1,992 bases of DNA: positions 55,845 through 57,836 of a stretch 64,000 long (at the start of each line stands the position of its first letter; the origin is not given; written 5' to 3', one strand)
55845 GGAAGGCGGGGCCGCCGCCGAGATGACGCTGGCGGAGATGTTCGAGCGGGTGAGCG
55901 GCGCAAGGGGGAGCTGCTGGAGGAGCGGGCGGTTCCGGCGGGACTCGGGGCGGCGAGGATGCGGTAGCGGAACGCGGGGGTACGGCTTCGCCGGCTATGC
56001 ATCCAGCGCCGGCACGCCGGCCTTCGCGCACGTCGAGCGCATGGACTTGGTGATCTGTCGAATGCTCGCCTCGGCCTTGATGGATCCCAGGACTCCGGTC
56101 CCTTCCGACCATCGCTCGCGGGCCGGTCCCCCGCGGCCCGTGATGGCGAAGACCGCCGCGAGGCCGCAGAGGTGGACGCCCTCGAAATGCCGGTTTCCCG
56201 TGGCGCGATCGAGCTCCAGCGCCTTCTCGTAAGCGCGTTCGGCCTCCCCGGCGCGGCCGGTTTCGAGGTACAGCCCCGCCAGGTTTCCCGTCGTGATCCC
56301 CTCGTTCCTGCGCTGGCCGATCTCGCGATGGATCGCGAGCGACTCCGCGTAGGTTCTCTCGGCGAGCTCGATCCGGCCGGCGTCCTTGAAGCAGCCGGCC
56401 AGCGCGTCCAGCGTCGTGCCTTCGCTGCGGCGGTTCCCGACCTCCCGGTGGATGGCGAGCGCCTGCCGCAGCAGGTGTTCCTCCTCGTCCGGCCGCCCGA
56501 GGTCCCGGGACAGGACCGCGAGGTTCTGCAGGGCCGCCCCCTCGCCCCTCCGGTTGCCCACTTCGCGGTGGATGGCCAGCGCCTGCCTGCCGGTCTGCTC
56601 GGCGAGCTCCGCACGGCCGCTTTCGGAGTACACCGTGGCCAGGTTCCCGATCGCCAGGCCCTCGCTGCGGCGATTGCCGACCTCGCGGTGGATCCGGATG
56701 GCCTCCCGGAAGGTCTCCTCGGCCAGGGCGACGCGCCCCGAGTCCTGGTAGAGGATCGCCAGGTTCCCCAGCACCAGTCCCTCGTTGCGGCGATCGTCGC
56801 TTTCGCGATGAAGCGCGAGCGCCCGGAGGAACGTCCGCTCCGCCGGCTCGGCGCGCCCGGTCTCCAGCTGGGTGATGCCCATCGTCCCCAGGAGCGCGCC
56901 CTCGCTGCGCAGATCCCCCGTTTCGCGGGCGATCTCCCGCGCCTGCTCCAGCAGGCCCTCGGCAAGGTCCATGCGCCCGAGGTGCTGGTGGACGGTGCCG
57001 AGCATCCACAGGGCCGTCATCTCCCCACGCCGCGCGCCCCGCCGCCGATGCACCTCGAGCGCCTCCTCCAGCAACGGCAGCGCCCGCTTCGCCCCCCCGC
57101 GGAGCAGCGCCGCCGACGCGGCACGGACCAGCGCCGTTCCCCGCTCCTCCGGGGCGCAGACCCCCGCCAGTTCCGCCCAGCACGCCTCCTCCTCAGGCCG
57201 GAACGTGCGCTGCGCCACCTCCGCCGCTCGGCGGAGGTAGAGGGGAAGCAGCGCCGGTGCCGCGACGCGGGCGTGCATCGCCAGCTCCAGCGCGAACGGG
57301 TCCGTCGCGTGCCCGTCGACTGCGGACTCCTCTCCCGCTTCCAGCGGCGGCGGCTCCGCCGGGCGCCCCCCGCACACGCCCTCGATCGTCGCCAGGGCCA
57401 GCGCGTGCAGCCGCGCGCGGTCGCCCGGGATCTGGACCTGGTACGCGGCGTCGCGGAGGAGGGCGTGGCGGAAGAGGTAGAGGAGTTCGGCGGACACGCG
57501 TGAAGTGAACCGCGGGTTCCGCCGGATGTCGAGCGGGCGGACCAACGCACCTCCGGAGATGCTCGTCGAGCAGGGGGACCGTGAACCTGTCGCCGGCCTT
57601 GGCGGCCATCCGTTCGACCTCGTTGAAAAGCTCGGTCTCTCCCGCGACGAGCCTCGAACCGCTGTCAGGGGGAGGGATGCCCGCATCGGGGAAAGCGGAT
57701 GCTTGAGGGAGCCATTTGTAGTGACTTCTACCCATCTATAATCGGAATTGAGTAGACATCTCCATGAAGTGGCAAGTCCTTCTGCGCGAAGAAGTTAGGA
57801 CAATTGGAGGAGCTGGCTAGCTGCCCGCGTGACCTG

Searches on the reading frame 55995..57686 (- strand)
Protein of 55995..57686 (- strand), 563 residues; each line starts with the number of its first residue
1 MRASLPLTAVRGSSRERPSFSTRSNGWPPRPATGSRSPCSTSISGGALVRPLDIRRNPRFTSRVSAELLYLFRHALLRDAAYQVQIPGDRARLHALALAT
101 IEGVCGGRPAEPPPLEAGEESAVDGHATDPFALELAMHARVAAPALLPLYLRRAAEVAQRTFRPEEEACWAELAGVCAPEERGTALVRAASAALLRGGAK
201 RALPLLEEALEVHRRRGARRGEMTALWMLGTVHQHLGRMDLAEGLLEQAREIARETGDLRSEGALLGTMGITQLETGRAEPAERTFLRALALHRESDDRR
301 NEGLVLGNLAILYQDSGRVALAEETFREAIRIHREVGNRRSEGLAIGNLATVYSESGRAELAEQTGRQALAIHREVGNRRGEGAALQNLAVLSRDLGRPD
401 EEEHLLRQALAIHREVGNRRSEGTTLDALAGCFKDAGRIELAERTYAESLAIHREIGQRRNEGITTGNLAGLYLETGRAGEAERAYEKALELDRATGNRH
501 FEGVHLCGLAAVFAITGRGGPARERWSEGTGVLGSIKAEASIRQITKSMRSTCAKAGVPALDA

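Call 3: search_protein_families(library=pfam, proteins=[window:55995-57686:-], max_evalue=0.1)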
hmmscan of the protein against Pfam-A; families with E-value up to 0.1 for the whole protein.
window:55995-57686:- (563 aa): 17 families
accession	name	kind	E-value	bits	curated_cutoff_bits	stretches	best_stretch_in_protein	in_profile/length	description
PF13424.12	TPR_12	-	8.2e-51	170.6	30.1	6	224-294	4-76/77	Tetratricopeptide repeat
PF13374.12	TPR_10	-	2.7e-24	84.9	27.5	5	384-416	3-35/42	Tetratricopeptide repeat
PF13181.12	TPR_8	-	9.2e-18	63.3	25.7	1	468-495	6-33/34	Tetratricopeptide repeat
PF17874.7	TPR_MalT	-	2.5e-15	57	45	3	259-414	36-192/336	MalT-like TPR region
PF13176.12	TPR_7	-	5.2e-15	54.6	27.9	2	467-499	3-35/36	Tetratricopeptide repeat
PF07719.23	TPR_2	-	5.2e-13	48.5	27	1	468-493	6-31/34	Tetratricopeptide repeat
PF00515.34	TPR_1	-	3.6e-12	46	27.8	2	468-493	6-31/34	Tetratricopeptide repeat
PF24885.1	TPR_NPHP3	-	5.7e-11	42.7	100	2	306-379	144-219/239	Nephrocystin-3 TPR domain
PF14559.12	TPR_19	-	2.9e-07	31.1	25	0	197-255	5-57/68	Tetratricopeptide repeat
PF12862.13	ANAPC5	-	5.8e-06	26.7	23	0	308-337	43-72/91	Anaphase-promoting complex subunit 5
PF13428.12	TPR_14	-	1.5e-05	25.6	23.5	0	469-493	7-31/44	Tetratricopeptide repeat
PF13432.12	TPR_16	-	0.00046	21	32.7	1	189-252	3-60/65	Tetratricopeptide repeat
PF11846.14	Wzy_C_2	-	0.00059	20.3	28.5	0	358-415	121-178/191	Virulence factor membrane-bound polymerase, C-terminal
PF23938.1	DUF7273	-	0.0024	18.4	31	0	309-338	19-48/65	Domain of unknown function (DUF7273)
PF13431.12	TPR_17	-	0.0088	16.7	24.4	0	346-364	16-34/34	Tetratricopeptide repeat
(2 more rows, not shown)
